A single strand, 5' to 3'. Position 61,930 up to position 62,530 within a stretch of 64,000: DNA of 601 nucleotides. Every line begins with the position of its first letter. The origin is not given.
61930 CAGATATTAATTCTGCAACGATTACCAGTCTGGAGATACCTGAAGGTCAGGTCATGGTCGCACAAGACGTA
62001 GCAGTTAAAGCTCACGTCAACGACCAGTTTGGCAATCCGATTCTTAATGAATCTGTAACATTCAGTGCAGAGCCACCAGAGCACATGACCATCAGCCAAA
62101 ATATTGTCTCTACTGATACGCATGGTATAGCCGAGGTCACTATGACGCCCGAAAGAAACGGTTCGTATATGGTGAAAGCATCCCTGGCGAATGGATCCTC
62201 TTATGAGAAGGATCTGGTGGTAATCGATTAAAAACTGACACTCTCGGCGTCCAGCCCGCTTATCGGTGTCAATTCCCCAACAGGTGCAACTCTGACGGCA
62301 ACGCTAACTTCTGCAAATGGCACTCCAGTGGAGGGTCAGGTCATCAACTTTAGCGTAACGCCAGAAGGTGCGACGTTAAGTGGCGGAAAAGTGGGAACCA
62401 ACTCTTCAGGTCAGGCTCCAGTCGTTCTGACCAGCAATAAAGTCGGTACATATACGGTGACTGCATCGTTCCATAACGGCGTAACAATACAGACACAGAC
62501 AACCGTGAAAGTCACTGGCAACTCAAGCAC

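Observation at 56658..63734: yeeJ adhesin gene interrupted by a single in-frame TAA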

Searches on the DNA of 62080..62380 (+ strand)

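Call 10: search_dna_similar(query=window:62080-62380:+, collection=ecoli_genomes, mode=near, max_rows=60, rows=spread)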
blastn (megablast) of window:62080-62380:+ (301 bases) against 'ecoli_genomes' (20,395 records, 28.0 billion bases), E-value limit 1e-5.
Records with a match: 4766; places in all: 4799; records where one place covers at least 80% of the query: 4708.
Genomes with a match: 4766 of 5426; with a place that covers at least 80% of the query: 4708. Places per genome that has any: lowest 1, median 1, highest 2. On chromosomes: 4797 places; on plasmids: 2.
Best place of each record, by identity: >=99% 614; 95-99% 157; 90-95% 874; 80-90% 3121.
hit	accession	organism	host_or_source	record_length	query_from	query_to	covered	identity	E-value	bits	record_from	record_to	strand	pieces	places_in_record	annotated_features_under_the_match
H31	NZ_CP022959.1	Escherichia coli ATCC 8739 strain ATCC 8739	stepwise adaptation to AgNO3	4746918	1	301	100%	100.0%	2e-155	556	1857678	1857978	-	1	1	yeeJ: inverse autotransporter adhesin YeeJ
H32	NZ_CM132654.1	Escherichia coli strain mip270_04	manure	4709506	1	301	100%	100.0%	2e-155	556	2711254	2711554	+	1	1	Ig-like domain-containing protein (x2)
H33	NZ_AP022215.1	Escherichia coli strain WP8-S17-ESBL-05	-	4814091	1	301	100%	99.7%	8e-154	551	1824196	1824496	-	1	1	Ig-like domain-containing protein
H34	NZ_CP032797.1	Escherichia coli strain ERL06-2497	bovine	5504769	1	301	100%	99.7%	8e-154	551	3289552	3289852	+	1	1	Ig-like domain-containing protein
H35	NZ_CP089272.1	Escherichia coli O157:H7 strain M1300706001A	Homo sapiens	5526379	1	301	100%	99.7%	8e-154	551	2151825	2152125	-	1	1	Ig-like domain-containing protein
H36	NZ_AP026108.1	Escherichia coli strain CEC13091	Homo sapiens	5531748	1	301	100%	99.7%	8e-154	551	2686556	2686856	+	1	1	inverse autotransporter adhesin-like protein YeeJ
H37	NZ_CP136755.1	Escherichia coli O157:H7 strain PNUSAE147325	missing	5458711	1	301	100%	99.7%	8e-154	551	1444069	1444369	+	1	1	inverse autotransporter adhesin-like protein YeeJ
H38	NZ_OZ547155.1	Escherichia coli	Homo sapiens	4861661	1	301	100%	99.7%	8e-154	551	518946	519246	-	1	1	Ig-like domain-containing protein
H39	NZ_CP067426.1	Escherichia coli O22:H8 strain 154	Rectal swab of live bovine cattle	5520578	1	301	100%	95.0%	2e-130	473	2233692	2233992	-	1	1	Ig-like domain-containing protein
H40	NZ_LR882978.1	Escherichia coli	-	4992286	1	301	100%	95.0%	2e-130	473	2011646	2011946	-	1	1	yeeJ: inverse autotransporter adhesin YeeJ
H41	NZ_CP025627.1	Escherichia coli strain SCEC020007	Homo sapiens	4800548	1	301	100%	92.0%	2e-115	424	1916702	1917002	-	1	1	yeeJ: inverse autotransporter adhesin YeeJ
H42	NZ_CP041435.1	Escherichia coli strain STEC309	patient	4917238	1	301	100%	92.0%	2e-115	424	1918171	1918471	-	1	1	yeeJ: inverse autotransporter adhesin YeeJ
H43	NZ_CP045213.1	Escherichia coli strain EH41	Homo sapiens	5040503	1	301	100%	92.0%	2e-115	424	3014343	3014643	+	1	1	yeeJ: inverse autotransporter adhesin YeeJ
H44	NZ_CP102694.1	Escherichia coli strain GN4554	Homo sapiens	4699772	1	301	100%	92.0%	2e-115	424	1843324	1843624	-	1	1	yeeJ: inverse autotransporter adhesin YeeJ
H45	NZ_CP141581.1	Escherichia coli strain ECO-104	sputum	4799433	1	301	100%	92.0%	2e-115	424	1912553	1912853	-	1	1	yeeJ: inverse autotransporter adhesin YeeJ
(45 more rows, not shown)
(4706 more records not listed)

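Call 13: search_dna_similar(query=window:62202-62256:+, collection=ecoli_genomes, mode=near, max_rows=60, max_evalue=10, rows=spread)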
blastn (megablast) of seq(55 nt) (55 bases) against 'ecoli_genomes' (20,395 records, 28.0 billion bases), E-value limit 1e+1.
Records with a match: 100; places in all: 100; records where one place covers at least 80% of the query: 100.
Genomes with a match: 100 of 5426; with a place that covers at least 80% of the query: 100. Places per genome that has any: lowest 1, median 1, highest 1. On chromosomes: 100 places; on plasmids: 0.
Best place of each record, by identity: >=99% 100.
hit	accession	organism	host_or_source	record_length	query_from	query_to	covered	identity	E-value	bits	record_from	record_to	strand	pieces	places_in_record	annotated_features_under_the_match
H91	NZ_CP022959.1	Escherichia coli ATCC 8739 strain ATCC 8739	stepwise adaptation to AgNO3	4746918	1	55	100%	100.0%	9e-20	102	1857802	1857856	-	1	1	yeeJ: inverse autotransporter adhesin YeeJ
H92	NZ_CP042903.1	Escherichia coli strain CFSAN061761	missing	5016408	1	55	100%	100.0%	9e-20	102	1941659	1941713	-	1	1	Ig-like domain-containing protein (x2)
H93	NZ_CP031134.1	Escherichia coli strain CFSAN064035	biological fluid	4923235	1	55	100%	100.0%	9e-20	102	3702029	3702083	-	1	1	yeeJ: inverse autotransporter adhesin YeeJ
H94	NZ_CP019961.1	Escherichia coli strain HKUOPY1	Ailuropoda melanoleuca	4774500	1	55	100%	100.0%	9e-20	102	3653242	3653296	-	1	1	yeeJ: inverse autotransporter adhesin YeeJ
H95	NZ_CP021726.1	Escherichia coli strain Combat11I9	Homo sapiens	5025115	1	55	100%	100.0%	9e-20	102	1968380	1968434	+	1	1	yeeJ: inverse autotransporter adhesin YeeJ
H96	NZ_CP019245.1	Escherichia coli strain Combat13F7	Homo sapiens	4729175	1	55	100%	100.0%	9e-20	102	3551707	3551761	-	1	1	yeeJ: inverse autotransporter adhesin YeeJ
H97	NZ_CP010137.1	Escherichia coli strain D2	dog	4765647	1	55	100%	100.0%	9e-20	102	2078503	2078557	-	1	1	yeeJ: inverse autotransporter adhesin YeeJ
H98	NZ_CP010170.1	Escherichia coli strain H6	not applicable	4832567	1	55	100%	100.0%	9e-20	102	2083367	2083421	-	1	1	Ig-like domain-containing protein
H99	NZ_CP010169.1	Escherichia coli strain H5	not applicable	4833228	1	55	100%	100.0%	9e-20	102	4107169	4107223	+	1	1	Ig-like domain-containing protein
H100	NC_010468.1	Escherichia coli ATCC 8739 strain ATCC 8739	-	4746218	1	55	100%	100.0%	9e-20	102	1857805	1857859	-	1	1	yeeJ: inverse autotransporter adhesin YeeJ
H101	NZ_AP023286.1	Escherichia coli strain 2018-18.25PC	Sus scrofa domesticus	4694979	1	55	100%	100.0%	9e-20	102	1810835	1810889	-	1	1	yeeJ: inverse autotransporter adhesin YeeJ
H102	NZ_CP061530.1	Escherichia coli strain WEM25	Beach water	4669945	1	55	100%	100.0%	9e-20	102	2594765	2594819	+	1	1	yeeJ: inverse autotransporter adhesin YeeJ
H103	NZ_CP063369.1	Escherichia coli strain 1409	Gallus gallus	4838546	1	55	100%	100.0%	9e-20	102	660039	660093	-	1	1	yeeJ: inverse autotransporter adhesin YeeJ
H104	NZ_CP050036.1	Escherichia coli strain 58-3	broiler chicken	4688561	1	55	100%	100.0%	9e-20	102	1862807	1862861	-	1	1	Ig-like domain-containing protein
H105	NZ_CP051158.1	Escherichia coli strain 17MR471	missing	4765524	1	55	100%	100.0%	9e-20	102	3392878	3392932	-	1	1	yeeJ: inverse autotransporter adhesin YeeJ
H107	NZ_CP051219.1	Escherichia coli strain SFE8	swine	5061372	1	55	100%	100.0%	9e-20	102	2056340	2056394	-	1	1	yeeJ: inverse autotransporter adhesin YeeJ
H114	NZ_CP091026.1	Escherichia coli strain STEC383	pig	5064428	1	55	100%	100.0%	9e-20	102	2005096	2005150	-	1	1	yeeJ: inverse autotransporter adhesin YeeJ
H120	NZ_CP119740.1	Escherichia coli strain E94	bovine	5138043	1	55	100%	100.0%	9e-20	102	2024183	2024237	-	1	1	yeeJ: inverse autotransporter adhesin YeeJ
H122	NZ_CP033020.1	Escherichia coli ATCC 8739 strain ATCC 8739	not collected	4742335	1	55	100%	100.0%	9e-20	102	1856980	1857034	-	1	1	yeeJ: inverse autotransporter adhesin YeeJ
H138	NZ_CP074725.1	Escherichia coli strain TW01221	Homo sapiens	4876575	1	55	100%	100.0%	9e-20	102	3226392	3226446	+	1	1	yeeJ: inverse autotransporter adhesin YeeJ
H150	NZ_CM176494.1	Escherichia coli strain Eco_24-2013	canine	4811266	1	55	100%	100.0%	9e-20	102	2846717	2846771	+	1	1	Ig-like domain-containing protein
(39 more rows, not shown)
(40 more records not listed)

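Call 15: get_annotated_region(hit=H36, flank=7000)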
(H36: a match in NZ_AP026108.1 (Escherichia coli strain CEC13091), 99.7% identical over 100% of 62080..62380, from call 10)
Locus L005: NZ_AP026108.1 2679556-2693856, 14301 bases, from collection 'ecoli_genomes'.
description: Escherichia coli strain CEC13091 chromosome, complete genome
organism: Escherichia coli strain CEC13091 (NCBI taxid 562)
replicon: chromosome; assembly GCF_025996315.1
host: Homo sapiens; source: -; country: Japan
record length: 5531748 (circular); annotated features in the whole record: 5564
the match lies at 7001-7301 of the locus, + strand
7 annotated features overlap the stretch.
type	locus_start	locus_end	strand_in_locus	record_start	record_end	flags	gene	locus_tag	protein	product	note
CDS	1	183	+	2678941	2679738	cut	mtfA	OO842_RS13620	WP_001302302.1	DgsA anti-repressor MtfA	-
tRNA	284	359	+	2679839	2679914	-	-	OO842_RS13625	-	tRNA-Asn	-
CDS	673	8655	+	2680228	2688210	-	-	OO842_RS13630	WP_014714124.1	inverse autotransporter adhesin-like protein YeeJ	-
CDS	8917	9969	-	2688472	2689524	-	-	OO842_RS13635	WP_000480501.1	glycosyltransferase family 9 protein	-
CDS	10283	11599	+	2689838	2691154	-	shiA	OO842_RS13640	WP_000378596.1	shikimate transporter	-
CDS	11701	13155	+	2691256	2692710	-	amn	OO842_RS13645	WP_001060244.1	AMP nucleosidase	-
CDS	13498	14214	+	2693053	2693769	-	yeeN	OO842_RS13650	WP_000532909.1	YebC/PmpR family DNA-binding transcriptional regulator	-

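Call 16: get_annotated_region(hit=H33, flank=7000)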
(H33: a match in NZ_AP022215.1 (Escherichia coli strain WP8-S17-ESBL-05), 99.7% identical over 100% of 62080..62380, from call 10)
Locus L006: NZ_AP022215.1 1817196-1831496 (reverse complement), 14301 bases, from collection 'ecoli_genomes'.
description: Escherichia coli strain WP8-S17-ESBL-05 chromosome, complete genome
organism: Escherichia coli strain WP8-S17-ESBL-05 (NCBI taxid 562)
replicon: chromosome; assembly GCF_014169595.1
host: -; source: -; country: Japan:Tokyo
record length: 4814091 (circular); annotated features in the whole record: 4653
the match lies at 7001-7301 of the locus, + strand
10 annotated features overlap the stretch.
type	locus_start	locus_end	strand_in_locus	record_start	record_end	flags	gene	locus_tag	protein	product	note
CDS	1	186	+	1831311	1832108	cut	mtfA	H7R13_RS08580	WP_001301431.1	DgsA anti-repressor MtfA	-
tRNA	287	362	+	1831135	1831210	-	-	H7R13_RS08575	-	tRNA-Asn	-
CDS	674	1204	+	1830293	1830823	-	-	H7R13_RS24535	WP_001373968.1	LysM domain-containing protein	-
CDS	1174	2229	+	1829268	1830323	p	-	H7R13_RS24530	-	inverse autotransporter beta domain-containing protein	internal stop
CDS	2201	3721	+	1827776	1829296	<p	-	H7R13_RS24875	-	Ig-like domain-containing protein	incomplete; partial in the middle of a contig; missing C-terminus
CDS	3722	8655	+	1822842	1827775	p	-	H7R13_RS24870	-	Ig-like domain-containing protein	frameshifted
CDS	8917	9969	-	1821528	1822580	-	-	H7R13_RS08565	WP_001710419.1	glycosyltransferase family 9 protein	-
CDS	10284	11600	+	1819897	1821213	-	shiA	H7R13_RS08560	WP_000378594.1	shikimate transporter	-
CDS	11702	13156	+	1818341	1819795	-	amn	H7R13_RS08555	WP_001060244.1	AMP nucleosidase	-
CDS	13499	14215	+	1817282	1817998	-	yeeN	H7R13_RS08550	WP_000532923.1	YebC/PmpR family DNA-binding transcriptional regulator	-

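Call 42: get_annotated_region(hit=H92, flank=6500)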
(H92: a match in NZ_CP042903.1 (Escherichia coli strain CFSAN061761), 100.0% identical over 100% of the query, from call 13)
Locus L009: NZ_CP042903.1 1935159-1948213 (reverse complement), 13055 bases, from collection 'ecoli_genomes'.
description: Escherichia coli strain CFSAN061761 chromosome, complete genome
organism: Escherichia coli strain CFSAN061761 (NCBI taxid 562)
replicon: chromosome; assembly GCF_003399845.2
host: missing; source: raw milk cheese; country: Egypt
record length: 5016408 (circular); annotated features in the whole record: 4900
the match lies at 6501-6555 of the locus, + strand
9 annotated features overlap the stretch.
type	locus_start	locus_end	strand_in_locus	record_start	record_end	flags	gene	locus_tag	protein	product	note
CDS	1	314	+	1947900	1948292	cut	-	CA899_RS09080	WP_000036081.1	hypothetical protein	-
CDS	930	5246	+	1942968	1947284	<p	yeeJ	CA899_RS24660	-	inverse autotransporter adhesin YeeJ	incomplete; partial in the middle of a contig; missing C-terminus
CDS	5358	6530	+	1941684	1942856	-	-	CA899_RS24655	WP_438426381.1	Ig-like domain-containing protein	-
CDS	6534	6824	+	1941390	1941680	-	-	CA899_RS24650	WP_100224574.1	Ig-like domain-containing protein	-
CDS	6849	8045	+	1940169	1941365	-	-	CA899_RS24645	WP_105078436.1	Ig-like domain-containing protein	-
CDS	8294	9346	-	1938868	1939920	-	-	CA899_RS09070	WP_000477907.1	glycosyltransferase family 9 protein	-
CDS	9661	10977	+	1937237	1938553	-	shiA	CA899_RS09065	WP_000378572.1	shikimate transporter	-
CDS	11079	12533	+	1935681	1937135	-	amn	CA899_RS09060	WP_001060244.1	AMP nucleosidase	-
CDS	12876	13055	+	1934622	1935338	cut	yeeN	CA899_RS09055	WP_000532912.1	YebC/PmpR family DNA-binding transcriptional regulator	-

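Call 43: get_annotated_region(hit=H97, flank=6500)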
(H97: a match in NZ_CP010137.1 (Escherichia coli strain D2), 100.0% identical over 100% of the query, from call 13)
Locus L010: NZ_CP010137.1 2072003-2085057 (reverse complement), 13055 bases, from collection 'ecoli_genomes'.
description: Escherichia coli strain D2 chromosome, complete genome
organism: Escherichia coli strain D2 (NCBI taxid 562)
replicon: chromosome; assembly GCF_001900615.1
host: dog; source: -; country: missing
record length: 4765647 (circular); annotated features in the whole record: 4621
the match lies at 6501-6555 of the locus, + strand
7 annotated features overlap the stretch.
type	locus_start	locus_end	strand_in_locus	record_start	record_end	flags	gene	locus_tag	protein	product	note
CDS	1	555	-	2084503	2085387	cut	-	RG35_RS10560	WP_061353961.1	integrase domain-containing protein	-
CDS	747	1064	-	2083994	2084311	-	-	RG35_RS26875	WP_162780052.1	hypothetical protein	-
CDS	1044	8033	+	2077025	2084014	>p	yeeJ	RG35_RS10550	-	inverse autotransporter adhesin YeeJ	internal stop; incomplete; partial in the middle of a contig; missing N-terminus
CDS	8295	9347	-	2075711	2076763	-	-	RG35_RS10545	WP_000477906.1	glycosyltransferase family 9 protein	-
CDS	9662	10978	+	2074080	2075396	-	shiA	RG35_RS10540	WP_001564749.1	shikimate transporter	-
CDS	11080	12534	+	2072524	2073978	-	amn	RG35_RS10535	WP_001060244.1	AMP nucleosidase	-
CDS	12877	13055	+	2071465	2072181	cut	yeeN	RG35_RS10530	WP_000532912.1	YebC/PmpR family DNA-binding transcriptional regulator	-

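Call 44: get_annotated_region(hit=H98, flank=6500)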
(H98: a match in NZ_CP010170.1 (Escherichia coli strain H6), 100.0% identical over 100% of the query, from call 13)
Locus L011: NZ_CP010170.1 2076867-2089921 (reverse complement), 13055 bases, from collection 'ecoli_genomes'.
description: Escherichia coli strain H6 chromosome, complete genome
organism: Escherichia coli strain H6 (NCBI taxid 562)
replicon: chromosome; assembly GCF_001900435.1
host: not applicable; source: -; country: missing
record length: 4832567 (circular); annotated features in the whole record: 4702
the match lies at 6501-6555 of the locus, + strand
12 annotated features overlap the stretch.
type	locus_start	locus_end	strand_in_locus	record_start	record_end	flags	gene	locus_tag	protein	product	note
CDS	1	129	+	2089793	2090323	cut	yodB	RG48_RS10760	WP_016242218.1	cytochrome b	-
tRNA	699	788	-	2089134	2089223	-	-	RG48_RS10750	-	tRNA-Ser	-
CDS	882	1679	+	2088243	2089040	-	mtfA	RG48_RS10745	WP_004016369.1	DgsA anti-repressor MtfA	-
tRNA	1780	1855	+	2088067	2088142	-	-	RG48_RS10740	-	tRNA-Asn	-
CDS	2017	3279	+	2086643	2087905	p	-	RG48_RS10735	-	tyrosine-type recombinase/integrase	internal stop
CDS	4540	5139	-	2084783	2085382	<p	-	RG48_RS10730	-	integrase domain-containing protein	incomplete; partial in the middle of a contig; missing N-terminus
CDS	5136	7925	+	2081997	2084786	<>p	-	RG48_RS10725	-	Ig-like domain-containing protein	internal stop; incomplete; partial in the middle of a contig; missing N-terminus and C-terminus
CDS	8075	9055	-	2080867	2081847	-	-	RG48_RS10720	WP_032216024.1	IS5-like element ISKpn26 family transposase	-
CDS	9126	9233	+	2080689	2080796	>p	-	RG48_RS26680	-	hypothetical protein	incomplete; partial in the middle of a contig; missing N-terminus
CDS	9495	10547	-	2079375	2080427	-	-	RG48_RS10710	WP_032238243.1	glycosyltransferase family 9 protein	-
CDS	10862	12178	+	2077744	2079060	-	shiA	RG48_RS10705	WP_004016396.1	shikimate transporter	-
CDS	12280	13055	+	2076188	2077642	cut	amn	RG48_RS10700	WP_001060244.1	AMP nucleosidase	-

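Call 45: get_annotated_region(hit=H107, flank=6500)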
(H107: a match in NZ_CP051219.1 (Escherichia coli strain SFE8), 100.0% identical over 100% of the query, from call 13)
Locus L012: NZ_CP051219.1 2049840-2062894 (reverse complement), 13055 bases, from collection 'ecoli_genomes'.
description: Escherichia coli strain SFE8 chromosome, complete genome
organism: Escherichia coli strain SFE8 (NCBI taxid 562)
replicon: chromosome; assembly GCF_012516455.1
host: swine; source: feces from pig; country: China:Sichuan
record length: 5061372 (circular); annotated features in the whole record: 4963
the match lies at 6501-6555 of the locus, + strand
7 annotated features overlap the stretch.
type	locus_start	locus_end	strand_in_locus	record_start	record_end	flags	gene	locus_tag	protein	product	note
CDS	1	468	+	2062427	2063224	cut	mtfA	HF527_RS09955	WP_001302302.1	DgsA anti-repressor MtfA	-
tRNA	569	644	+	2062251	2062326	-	-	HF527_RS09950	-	tRNA-Asn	-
CDS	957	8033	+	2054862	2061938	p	yeeJ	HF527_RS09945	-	inverse autotransporter adhesin YeeJ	internal stop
CDS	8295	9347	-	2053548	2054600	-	-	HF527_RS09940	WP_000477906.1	glycosyltransferase family 9 protein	-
CDS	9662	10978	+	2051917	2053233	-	shiA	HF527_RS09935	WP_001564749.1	shikimate transporter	-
CDS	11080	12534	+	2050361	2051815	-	amn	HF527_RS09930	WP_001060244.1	AMP nucleosidase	-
CDS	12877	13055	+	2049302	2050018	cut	yeeN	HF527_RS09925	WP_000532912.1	YebC/PmpR family DNA-binding transcriptional regulator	-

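Call 46: get_annotated_region(hit=H114, flank=6500)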
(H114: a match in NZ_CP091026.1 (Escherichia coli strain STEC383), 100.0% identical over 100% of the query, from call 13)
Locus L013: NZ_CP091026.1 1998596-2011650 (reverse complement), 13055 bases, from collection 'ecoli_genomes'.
description: Escherichia coli strain STEC383 chromosome, complete genome
organism: Escherichia coli strain STEC383 (NCBI taxid 562)
replicon: chromosome; assembly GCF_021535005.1
host: -; source: pig; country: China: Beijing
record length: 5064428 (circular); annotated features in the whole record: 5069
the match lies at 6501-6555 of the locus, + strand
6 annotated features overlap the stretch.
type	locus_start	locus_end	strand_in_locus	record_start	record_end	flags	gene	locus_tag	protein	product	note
CDS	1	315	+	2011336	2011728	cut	-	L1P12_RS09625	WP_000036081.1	hypothetical protein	-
CDS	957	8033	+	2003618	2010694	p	yeeJ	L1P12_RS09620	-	inverse autotransporter adhesin YeeJ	internal stop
CDS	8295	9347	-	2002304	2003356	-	-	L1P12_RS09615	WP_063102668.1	glycosyltransferase family 9 protein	-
CDS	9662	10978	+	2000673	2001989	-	shiA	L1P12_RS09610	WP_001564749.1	shikimate transporter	-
CDS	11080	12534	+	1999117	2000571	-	amn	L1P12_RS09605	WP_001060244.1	AMP nucleosidase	-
CDS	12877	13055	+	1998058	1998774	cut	yeeN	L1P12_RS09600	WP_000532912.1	YebC/PmpR family DNA-binding transcriptional regulator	-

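Call 47: get_annotated_region(hit=H120, flank=6500)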
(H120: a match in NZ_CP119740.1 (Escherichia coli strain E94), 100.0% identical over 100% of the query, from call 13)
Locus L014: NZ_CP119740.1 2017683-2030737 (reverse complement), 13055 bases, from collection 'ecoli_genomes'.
description: Escherichia coli strain E94 chromosome, complete genome
organism: Escherichia coli strain E94 (NCBI taxid 562)
replicon: chromosome; assembly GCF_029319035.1
host: bovine; source: -; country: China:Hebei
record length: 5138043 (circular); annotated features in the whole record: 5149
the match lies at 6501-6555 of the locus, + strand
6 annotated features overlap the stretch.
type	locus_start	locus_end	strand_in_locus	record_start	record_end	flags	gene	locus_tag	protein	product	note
CDS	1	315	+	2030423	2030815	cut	-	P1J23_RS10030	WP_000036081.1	hypothetical protein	-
CDS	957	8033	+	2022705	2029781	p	yeeJ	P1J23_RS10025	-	inverse autotransporter adhesin YeeJ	internal stop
CDS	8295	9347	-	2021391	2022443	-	-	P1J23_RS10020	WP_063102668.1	glycosyltransferase family 9 protein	-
CDS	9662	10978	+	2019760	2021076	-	shiA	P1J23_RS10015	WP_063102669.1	shikimate transporter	-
CDS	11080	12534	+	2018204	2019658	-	amn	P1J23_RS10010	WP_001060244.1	AMP nucleosidase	-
CDS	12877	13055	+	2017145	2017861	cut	yeeN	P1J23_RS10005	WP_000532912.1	YebC/PmpR family DNA-binding transcriptional regulator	-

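Call 48: get_annotated_region(hit=H138, flank=6500)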
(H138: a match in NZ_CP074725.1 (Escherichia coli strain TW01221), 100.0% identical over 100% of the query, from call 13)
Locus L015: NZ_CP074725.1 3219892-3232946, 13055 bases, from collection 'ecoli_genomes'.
description: Escherichia coli strain TW01221 chromosome, complete genome
organism: Escherichia coli strain TW01221 (NCBI taxid 562)
replicon: chromosome; assembly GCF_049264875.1
host: Homo sapiens; source: missing; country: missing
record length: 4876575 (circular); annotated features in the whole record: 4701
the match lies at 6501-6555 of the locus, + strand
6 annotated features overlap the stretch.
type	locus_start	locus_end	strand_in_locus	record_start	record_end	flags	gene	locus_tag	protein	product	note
CDS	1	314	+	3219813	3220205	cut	-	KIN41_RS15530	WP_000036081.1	hypothetical protein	-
CDS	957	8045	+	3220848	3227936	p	yeeJ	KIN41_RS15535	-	inverse autotransporter adhesin YeeJ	internal stop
CDS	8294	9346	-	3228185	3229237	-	-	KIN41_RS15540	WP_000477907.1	glycosyltransferase family 9 protein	-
CDS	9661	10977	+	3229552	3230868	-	shiA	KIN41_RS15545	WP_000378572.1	shikimate transporter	-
CDS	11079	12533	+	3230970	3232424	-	amn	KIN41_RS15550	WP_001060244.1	AMP nucleosidase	-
CDS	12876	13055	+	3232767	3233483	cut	yeeN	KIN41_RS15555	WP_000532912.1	YebC/PmpR family DNA-binding transcriptional regulator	-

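Call 49: get_annotated_region(hit=H150, flank=6500)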
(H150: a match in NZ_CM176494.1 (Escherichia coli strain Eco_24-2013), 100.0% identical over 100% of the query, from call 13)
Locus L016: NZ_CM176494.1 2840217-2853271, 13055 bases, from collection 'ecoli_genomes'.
description: Escherichia coli strain Eco_24-2013 chromosome, whole genome shotgun sequence
organism: Escherichia coli strain Eco_24-2013 (NCBI taxid 562)
replicon: chromosome; assembly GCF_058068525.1
host: canine; source: Abdominal fluid (abdominocentesis); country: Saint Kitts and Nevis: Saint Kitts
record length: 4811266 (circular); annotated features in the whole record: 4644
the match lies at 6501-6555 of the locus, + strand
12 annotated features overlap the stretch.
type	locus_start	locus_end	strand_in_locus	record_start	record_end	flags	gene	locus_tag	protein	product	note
CDS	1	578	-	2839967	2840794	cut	-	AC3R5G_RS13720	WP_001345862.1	RES family NAD+ phosphorylase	-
CDS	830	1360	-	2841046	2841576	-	-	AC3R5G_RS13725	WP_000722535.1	lipoprotein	-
CDS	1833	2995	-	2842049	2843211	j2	-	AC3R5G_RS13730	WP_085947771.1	IS3-like element IS3 family transposase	programmed frameshift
CDS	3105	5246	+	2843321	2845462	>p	-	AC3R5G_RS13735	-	Ig-like domain-containing protein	incomplete; partial in the middle of a contig; missing C-terminus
CDS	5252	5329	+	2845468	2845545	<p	-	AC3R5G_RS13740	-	inverse autotransporter beta domain-containing protein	incomplete; partial in the middle of a contig; missing N-terminus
CDS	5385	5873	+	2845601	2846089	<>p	-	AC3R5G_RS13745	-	Ig-like domain-containing protein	incomplete; partial in the middle of a contig; missing N-terminus and C-terminus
CDS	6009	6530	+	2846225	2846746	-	-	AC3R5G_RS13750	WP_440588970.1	Ig-like domain-containing protein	-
CDS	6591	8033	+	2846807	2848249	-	-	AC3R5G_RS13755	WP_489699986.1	Ig-like domain-containing protein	-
CDS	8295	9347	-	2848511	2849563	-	-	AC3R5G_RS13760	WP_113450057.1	glycosyltransferase family 9 protein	-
CDS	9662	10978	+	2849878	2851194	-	shiA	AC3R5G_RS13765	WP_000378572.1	shikimate transporter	-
CDS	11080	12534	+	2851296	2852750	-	amn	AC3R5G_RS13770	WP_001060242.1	AMP nucleosidase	-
CDS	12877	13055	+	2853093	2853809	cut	yeeN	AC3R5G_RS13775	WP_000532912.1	YebC/PmpR family DNA-binding transcriptional regulator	-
